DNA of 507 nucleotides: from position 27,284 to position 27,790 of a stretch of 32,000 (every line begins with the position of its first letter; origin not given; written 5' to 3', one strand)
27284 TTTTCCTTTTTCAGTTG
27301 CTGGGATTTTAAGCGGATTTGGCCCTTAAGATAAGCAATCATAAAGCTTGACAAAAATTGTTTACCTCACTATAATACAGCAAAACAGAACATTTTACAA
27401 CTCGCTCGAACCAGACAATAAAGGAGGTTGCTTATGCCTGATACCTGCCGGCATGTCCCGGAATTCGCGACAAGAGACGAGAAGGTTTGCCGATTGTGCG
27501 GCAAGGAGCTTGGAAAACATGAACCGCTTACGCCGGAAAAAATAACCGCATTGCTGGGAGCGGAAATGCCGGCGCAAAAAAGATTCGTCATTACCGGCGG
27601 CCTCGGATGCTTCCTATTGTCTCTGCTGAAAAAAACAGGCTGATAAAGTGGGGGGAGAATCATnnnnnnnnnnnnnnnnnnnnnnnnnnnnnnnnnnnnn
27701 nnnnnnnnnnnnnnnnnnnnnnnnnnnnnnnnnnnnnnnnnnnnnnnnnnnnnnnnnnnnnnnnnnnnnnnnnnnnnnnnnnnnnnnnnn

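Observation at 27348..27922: Self-contained mini-operon encoding two paralogous CxH...CRLCG zinc-ribbon micro-proteins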

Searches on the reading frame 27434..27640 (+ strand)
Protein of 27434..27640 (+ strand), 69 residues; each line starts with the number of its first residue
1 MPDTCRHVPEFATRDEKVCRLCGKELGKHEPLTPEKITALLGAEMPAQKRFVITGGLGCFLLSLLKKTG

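Call 6: search_protein_families(library=pfam, proteins=[window:27434-27640:+], max_evalue=10)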
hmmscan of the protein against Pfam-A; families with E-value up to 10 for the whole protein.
seq(69 aa): 1 family
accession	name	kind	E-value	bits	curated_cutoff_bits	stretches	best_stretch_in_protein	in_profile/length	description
PF10367.15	zf-Vps39_C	-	0.034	14.1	24.7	1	15-28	8-21/41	Vacuolar sorting protein 39 C-terminal zinc finger domain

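Call 7: search_protein_families(library=ncbifam, proteins=[window:27434-27640:+], max_evalue=10)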
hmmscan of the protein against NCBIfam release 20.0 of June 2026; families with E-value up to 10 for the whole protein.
seq(69 aa): 0 families

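Call 9: find_homologous_proteins(query=window:27434-27640:+, max_evalue=1)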
Query seq(69 aa) (69 aa): 1 proteins with E <= 1 among 1 candidates.
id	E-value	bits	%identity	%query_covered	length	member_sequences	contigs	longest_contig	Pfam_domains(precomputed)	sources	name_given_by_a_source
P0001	6.2e-40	152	100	100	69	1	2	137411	-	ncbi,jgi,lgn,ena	ncbi:MAG: hypothetical protein WC668_03565 [Patescibacteria group bacterium]|jgi:hypothetical protei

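Call 11: find_encoding_contigs(protein=P0001, flank=6000, max_places=6)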
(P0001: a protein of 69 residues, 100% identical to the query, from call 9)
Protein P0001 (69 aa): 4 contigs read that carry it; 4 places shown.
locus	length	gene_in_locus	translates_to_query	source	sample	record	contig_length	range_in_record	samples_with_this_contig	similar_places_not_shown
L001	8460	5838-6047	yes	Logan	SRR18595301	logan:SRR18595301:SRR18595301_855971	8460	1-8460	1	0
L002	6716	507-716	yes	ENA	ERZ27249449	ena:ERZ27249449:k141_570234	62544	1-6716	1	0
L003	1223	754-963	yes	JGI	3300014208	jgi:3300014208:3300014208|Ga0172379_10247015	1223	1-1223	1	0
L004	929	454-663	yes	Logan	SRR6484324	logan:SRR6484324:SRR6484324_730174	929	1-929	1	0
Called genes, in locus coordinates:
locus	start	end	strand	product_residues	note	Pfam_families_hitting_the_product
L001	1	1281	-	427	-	?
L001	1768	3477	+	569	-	PF02310:B12-binding (faint), PF04055:Radical_SAM (weak)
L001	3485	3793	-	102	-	PF09876:DUF2103 (weak)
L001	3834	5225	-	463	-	PF08245:Mur_ligase_M, PF02875:Mur_ligase_C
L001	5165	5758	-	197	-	PF01330:RuvA_N, PF00633:HHH (faint), PF14520:HHH_5, PF07499:RuvA_C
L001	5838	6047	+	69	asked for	-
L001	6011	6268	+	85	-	-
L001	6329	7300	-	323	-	PF01784:DUF34_NIF3 (faint)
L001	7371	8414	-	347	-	-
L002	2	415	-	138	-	?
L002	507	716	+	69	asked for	-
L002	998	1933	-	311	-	PF01784:DUF34_NIF3 (faint)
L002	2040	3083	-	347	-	-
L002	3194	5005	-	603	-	PF06480:FtsH_ext, PF00004:AAA, PF07728:AAA_5 (weak), PF23902:AAA_lid_PRS2_C, PF17862:AAA_lid_3, PF01434:Peptidase_M41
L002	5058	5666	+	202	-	PF01066:CDP-OH_P_transf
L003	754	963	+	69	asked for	-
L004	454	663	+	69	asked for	-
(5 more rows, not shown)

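Call 12: list_cluster_members(proteins=[P0001, P0002, window:27664-27861:+])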
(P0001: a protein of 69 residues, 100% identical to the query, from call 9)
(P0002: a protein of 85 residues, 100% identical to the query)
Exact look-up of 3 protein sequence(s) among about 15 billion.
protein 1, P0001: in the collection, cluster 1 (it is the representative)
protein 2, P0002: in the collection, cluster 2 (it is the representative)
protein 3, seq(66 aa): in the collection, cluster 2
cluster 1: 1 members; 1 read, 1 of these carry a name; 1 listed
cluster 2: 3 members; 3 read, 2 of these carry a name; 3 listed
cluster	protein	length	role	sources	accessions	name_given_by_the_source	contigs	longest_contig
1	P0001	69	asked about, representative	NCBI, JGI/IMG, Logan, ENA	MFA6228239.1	MAG: hypothetical protein WC668_03565 [Patescibacteria group bacterium] | hypothetical protein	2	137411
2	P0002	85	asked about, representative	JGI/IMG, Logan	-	hypothetical protein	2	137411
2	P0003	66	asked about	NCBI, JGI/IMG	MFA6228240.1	MAG: hypothetical protein WC668_03570 [Patescibacteria group bacterium]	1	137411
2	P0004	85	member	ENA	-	-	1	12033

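Call 15: find_encoding_contigs(protein=P0004, flank=6000, max_places=6)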
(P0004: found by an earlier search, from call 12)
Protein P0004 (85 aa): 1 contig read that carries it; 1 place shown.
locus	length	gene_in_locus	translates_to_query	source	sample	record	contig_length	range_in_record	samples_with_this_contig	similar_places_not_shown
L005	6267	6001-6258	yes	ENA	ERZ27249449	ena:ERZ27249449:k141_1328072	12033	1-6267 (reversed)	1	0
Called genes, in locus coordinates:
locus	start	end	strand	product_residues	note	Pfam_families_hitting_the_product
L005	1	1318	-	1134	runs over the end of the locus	PF04563:RNA_pol_Rpb2_1, PF04561:RNA_pol_Rpb2_2, PF04565:RNA_pol_Rpb2_3, PF10385:RNA_pol_Rpb2_45, PF00562:RNA_pol_Rpb2_6, PF04560:RNA_pol_Rpb2_7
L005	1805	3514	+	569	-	PF02310:B12-binding (faint), PF04055:Radical_SAM (weak)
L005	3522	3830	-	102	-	PF09876:DUF2103 (weak)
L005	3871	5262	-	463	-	PF08245:Mur_ligase_M, PF02875:Mur_ligase_C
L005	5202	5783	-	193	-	PF01330:RuvA_N, PF00633:HHH (faint), PF14520:HHH_5, PF07499:RuvA_C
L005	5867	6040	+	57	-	-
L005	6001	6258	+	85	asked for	-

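Call 33: find_homologous_proteins(query=A3, max_evalue=10)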
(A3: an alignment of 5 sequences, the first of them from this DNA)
Query A3 (5 sequences) (69 aa, profile of the alignment): 5 proteins with E <= 10 among 156 candidates.
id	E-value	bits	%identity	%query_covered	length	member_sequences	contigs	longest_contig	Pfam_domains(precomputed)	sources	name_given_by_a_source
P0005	5.3e-23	99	61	55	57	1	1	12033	-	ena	-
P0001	2.6e-22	96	100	100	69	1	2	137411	-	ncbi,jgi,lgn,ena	ncbi:MAG: hypothetical protein WC668_03565 [Patescibacteria group bacterium]|jgi:hypothetical protei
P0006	3.6e-21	93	70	97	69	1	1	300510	-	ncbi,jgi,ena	ncbi:MAG: hypothetical protein WCT16_00075 [Candidatus Buchananbacteria bacterium]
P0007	2.2e-14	71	-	-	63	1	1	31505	-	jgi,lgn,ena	-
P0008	3.3e-14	70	-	-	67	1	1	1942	-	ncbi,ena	-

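Call 35: find_encoding_contigs(protein=P0006, flank=4000, max_places=4)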
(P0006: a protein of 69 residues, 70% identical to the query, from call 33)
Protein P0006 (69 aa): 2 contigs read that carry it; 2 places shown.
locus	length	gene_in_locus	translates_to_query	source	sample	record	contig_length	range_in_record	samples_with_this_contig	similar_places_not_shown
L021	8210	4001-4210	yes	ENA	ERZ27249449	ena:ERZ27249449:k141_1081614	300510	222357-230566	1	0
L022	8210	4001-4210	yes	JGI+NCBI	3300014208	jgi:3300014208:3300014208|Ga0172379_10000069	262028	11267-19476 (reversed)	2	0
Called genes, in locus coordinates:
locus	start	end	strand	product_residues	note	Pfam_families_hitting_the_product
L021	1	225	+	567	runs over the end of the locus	PF02310:B12-binding, PF04055:Radical_SAM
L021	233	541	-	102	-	PF09876:DUF2103 (weak)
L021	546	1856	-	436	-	PF08245:Mur_ligase_M, PF02875:Mur_ligase_C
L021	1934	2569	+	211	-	PF09335:VTT_dom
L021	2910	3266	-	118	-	-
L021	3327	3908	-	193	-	PF01330:RuvA_N, PF00633:HHH (faint), PF14520:HHH_5, PF07499:RuvA_C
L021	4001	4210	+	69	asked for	-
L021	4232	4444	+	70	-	-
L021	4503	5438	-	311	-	PF01784:DUF34_NIF3 (faint)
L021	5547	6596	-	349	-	-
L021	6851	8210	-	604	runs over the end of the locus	PF06480:FtsH_ext, PF00004:AAA, PF07728:AAA_5 (faint), PF23902:AAA_lid_PRS2_C, PF17862:AAA_lid_3, PF01434:Peptidase_M41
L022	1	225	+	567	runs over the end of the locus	PF02310:B12-binding, PF04055:Radical_SAM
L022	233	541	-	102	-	PF09876:DUF2103 (weak)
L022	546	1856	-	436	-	PF08245:Mur_ligase_M, PF02875:Mur_ligase_C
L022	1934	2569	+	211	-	PF09335:VTT_dom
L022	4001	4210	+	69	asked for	-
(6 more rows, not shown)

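Call 73: search_protein_families(library=padloc, proteins=[P0001, P0003], max_evalue=1)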
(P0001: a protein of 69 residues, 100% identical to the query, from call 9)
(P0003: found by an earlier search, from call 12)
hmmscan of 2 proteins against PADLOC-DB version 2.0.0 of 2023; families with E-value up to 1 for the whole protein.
P0001 (69 aa): 0 families

P0003 (66 aa): 0 families

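Call 74: search_protein_families(library=phrogs, proteins=[P0001, P0003], max_evalue=1)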
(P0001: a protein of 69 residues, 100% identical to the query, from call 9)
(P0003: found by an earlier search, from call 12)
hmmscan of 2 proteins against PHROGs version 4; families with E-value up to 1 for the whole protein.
P0001 (69 aa): 0 families

P0003 (66 aa): 0 families

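Call 80: search_protein_families(library=ncbifam, proteins=[P0005, P0007], max_evalue=1)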
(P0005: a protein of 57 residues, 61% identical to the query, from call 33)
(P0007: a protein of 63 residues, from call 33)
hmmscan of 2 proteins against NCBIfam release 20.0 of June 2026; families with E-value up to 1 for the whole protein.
P0005 (57 aa): 0 families

P0007 (63 aa): 0 families
